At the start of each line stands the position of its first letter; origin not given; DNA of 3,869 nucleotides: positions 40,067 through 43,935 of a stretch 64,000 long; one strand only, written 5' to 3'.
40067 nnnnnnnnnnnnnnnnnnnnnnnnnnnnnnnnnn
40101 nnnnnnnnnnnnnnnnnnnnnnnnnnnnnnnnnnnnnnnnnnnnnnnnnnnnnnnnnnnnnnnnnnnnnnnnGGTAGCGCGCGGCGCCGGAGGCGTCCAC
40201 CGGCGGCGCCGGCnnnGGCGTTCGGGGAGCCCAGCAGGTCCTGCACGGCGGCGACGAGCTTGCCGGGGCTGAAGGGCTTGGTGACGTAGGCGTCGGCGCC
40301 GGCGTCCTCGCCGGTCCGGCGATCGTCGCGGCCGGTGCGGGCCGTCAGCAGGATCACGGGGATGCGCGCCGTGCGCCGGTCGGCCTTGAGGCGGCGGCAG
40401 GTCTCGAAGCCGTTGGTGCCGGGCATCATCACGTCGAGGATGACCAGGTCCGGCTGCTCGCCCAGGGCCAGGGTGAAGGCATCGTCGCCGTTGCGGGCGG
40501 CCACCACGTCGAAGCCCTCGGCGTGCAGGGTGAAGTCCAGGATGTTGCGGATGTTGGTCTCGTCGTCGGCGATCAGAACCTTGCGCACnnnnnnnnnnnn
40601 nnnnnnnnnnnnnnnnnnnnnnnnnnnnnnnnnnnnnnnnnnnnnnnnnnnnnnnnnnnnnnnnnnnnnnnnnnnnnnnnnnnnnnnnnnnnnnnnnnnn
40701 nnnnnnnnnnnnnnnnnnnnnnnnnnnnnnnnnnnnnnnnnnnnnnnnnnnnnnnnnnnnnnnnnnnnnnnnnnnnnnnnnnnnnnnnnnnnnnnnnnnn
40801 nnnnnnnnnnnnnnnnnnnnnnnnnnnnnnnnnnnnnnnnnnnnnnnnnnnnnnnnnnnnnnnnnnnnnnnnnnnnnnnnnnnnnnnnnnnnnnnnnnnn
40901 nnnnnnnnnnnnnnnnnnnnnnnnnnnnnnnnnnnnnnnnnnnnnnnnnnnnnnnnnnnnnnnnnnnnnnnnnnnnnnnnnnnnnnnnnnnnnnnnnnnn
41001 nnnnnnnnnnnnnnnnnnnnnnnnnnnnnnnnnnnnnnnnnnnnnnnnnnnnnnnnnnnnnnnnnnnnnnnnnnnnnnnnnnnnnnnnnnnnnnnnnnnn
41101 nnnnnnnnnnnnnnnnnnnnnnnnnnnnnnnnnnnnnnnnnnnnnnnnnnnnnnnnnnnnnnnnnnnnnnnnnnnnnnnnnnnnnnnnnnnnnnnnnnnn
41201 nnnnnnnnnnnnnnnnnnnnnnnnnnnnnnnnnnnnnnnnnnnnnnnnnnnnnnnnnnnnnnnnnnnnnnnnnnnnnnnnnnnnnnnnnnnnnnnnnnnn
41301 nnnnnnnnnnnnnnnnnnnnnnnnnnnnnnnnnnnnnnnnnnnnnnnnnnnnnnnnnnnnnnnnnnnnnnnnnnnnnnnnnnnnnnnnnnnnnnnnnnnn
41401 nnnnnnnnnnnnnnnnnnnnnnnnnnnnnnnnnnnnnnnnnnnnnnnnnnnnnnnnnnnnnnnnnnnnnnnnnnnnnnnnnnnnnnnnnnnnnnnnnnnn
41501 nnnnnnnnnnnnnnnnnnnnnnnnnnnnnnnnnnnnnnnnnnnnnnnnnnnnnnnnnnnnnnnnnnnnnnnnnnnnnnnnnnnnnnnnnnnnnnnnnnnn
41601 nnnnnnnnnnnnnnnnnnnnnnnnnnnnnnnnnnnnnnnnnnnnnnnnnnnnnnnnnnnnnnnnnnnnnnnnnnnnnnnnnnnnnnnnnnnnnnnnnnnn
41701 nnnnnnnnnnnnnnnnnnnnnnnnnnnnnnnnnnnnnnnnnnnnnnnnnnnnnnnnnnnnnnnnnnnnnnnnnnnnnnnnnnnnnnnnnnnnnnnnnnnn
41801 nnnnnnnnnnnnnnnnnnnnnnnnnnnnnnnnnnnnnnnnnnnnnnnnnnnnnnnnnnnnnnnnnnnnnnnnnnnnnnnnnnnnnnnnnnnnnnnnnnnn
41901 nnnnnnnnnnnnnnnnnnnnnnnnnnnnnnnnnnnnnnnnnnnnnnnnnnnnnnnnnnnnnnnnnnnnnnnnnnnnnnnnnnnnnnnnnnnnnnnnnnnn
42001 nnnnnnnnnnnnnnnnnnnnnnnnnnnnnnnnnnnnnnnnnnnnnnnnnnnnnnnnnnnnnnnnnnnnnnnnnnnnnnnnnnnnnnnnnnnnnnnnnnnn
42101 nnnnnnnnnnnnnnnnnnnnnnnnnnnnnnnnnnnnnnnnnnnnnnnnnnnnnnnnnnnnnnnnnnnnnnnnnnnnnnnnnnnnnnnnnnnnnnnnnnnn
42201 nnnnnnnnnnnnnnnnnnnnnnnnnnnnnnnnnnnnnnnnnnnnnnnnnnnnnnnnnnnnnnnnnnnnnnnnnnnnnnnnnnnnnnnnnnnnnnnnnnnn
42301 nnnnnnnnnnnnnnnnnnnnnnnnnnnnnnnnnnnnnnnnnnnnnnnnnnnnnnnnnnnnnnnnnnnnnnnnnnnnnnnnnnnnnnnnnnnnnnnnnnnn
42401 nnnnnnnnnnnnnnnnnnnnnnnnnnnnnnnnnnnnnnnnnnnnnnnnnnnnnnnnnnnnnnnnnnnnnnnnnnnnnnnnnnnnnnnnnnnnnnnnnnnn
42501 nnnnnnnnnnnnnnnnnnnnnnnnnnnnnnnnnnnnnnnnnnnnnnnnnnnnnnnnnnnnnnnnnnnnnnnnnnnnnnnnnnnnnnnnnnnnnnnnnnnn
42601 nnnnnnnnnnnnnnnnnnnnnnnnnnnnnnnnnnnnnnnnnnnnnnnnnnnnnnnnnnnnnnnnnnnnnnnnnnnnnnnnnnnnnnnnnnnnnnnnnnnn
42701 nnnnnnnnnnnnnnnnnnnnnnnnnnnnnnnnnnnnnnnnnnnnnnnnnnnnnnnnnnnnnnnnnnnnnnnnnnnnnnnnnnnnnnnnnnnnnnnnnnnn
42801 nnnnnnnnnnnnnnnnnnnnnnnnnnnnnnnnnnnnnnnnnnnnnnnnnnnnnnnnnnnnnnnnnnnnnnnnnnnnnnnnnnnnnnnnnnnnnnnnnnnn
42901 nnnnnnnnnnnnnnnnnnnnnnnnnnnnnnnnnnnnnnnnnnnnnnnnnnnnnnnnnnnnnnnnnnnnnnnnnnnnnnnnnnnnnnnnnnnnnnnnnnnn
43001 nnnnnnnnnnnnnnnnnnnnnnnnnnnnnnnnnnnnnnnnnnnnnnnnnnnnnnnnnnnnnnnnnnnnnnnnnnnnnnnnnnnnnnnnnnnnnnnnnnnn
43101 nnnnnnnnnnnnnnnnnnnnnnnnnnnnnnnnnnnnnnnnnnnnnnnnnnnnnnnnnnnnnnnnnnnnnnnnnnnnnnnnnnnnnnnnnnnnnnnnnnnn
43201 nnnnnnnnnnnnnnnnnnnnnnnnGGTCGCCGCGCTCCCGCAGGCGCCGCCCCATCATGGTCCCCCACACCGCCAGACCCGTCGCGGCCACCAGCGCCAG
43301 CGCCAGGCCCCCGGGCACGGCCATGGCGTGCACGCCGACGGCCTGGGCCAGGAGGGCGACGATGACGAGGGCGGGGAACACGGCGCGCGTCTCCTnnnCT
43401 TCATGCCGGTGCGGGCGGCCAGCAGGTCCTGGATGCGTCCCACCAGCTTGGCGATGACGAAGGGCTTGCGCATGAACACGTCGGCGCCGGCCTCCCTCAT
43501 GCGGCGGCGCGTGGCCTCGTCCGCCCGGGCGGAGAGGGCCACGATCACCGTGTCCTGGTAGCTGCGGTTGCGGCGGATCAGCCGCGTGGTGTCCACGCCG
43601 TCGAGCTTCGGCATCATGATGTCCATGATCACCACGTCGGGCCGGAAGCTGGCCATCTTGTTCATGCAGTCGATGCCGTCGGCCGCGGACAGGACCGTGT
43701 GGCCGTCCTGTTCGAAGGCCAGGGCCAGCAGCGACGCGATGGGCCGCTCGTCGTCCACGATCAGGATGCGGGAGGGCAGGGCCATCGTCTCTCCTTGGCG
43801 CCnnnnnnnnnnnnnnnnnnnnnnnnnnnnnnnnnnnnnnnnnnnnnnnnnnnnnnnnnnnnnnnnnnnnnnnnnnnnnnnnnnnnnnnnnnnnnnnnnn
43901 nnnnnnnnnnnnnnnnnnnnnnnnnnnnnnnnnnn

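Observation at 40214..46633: Duplicated [histidine kinase-GAF-HD-GYP hybrid + lone REC] modules behind a REC-GGDEF gene, all with non-canonical c-di-GMP signature residues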

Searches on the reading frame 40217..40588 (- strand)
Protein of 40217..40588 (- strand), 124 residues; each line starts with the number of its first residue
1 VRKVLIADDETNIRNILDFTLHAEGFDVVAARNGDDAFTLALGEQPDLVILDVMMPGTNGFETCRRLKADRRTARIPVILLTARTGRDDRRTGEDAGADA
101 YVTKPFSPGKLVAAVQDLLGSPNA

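Call 5: search_protein_families(library=pfam, max_evalue=0.01, proteins=[window:40217-40588:-])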
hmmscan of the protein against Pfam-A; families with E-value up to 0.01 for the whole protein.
seq(124 aa): 1 family
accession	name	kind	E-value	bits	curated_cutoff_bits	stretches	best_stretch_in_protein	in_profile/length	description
PF00072.30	Response_reg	-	2.6e-28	98.8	30.2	1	4-116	1-111/111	Response regulator receiver domain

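Call 54: search_protein_families(library=ncbifam, max_evalue=0.001, proteins=[window:40217-40588:-])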
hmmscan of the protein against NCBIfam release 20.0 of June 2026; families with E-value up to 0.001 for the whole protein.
seq(124 aa): 100 families (the best 25 are shown)
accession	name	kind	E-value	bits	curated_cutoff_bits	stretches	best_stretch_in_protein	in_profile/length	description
TIGR02154.1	PhoB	equivalog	1.6e-36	125.7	296.2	1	2-119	3-120/226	phosphate regulon transcriptional regulator PhoB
NF007135.0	PRK09581.1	equivalog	4.7e-34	118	474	1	3-118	4-119/457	PleD family two-component system response regulator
NF045944.1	ResRegRpaBCyano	equivalog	4.9e-33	114.4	330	1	5-119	1-112/229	response regulator transcription factor RpaB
NF040534.1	resp_reg_YycF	equivalog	1.4e-30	106.3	340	1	2-116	1-112/231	response regulator YycF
NF040689.1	MtrAB_MtrA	equivalog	4.9e-30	104.5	300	1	4-117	1-111/219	MtrAB system response regulator MtrA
NF053854.1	RespRegPhoBBctds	equivalog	7.9e-30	103.9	270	1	4-119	1-115/225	two-component system response regulator PhoB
NF008296.0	PRK11083.1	equivalog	8.6e-30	103.8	273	1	2-119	4-118/228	two-component system response regulator CreB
NF007005.1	PRK09468.1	equivalog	5.6e-28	98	331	1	2-119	4-119/237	osmolarity response regulator transcription factor OmpR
NF007546.0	PRK10161.1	equivalog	6.2e-27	94.6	471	1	2-117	3-118/229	phosphate response regulator transcription factor PhoB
NF033120.0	vanR_FM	exception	1.1e-25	90.7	460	1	4-116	6-115/231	vancomycin resistance response regulator transcription factor, VanR-F/VanR-M family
NF008199.0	PRK10955.1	equivalog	1.7e-25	90.3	341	1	1-119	1-115/232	envelope stress response regulator transcription factor CpxR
NF033117.2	vanR_ACDEGLN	exception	3.9e-25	88.8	350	1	4-117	1-111/226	VanR-ABDEGLN family response regulator transcription factor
NF041733.1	resp_reg_CseB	equivalog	1.3e-24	86.8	350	1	3-119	2-115/228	two-component system response regulator CseB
NF007982.1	PRK10710.1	equivalog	6.1e-23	81.6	380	1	3-119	9-122/235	envelope stress response regulator BaeR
TIGR01387.1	cztR_silR_copR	subfamily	3.4e-22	79.2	279.2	1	4-119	1-114/218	heavy metal response regulator transcription factor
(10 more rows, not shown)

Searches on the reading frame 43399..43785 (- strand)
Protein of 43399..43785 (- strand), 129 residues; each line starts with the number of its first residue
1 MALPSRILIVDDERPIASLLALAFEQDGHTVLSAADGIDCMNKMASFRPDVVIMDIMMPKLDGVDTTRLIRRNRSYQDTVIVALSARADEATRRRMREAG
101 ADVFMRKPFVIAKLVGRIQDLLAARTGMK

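Call 5: search_protein_families(library=pfam, max_evalue=0.01, proteins=[window:43399-43785:-])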
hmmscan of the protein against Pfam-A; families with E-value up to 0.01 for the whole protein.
seq(129 aa): 2 families
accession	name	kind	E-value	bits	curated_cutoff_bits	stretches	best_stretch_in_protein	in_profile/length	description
PF00072.30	Response_reg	-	4.1e-26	91.8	30.2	1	7-118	1-110/111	Response regulator receiver domain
PF23198.2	PDE8A_N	-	0.0041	17.5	29.6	1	36-90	45-97/147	PDE8A-like, N-terminal domain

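Call 54: search_protein_families(library=ncbifam, max_evalue=0.001, proteins=[window:43399-43785:-])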
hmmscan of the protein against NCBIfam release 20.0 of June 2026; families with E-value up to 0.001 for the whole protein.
seq(129 aa): 96 families (the best 25 are shown)
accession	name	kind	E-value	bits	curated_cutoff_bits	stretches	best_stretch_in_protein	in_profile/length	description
TIGR02154.1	PhoB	equivalog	4e-26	91.7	296.2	1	5-122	3-120/226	phosphate regulon transcriptional regulator PhoB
NF040534.1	resp_reg_YycF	equivalog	1.7e-24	86.4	340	1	6-121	2-114/231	response regulator YycF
NF040689.1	MtrAB_MtrA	equivalog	3.9e-23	82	300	1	7-122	1-113/219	MtrAB system response regulator MtrA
NF041733.1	resp_reg_CseB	equivalog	1.1e-22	80.6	350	1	6-123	2-116/228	two-component system response regulator CseB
NF033120.0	vanR_FM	exception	2.7e-22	79.6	460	1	7-120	6-116/231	vancomycin resistance response regulator transcription factor, VanR-F/VanR-M family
NF045944.1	ResRegRpaBCyano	equivalog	2.6e-21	76.1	330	1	8-123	1-113/229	response regulator transcription factor RpaB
TIGR02875.1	spore_0_A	equivalog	2.7e-20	72.7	200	1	6-123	4-123/262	sporulation transcription factor Spo0A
NF007546.0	PRK10161.1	equivalog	4.6e-20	72.2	471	1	5-122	3-120/229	phosphate response regulator transcription factor PhoB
NF008199.0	PRK10955.1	equivalog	7.7e-20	71.8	341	1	6-122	3-115/232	envelope stress response regulator transcription factor CpxR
NF007135.0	PRK09581.1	equivalog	3.2e-19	69.1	474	1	5-122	3-120/457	PleD family two-component system response regulator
NF053854.1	RespRegPhoBBctds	equivalog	4.1e-19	68.8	270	1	7-123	1-116/225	two-component system response regulator PhoB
NF008296.0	PRK11083.1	equivalog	4.9e-19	68.6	273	1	5-123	4-119/228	two-component system response regulator CreB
NF008469.0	PRK11361.1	equivalog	5.5e-19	68.2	714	1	4-120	4-118/461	acetoacetate metabolism transcriptional regulator AtoC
NF011874.0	PRK15347.1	equivalog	7.5e-19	67.3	852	1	6-118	692-806/921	two component system sensor kinase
NF007005.1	PRK09468.1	equivalog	2e-18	66.7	331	1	5-124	4-121/237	osmolarity response regulator transcription factor OmpR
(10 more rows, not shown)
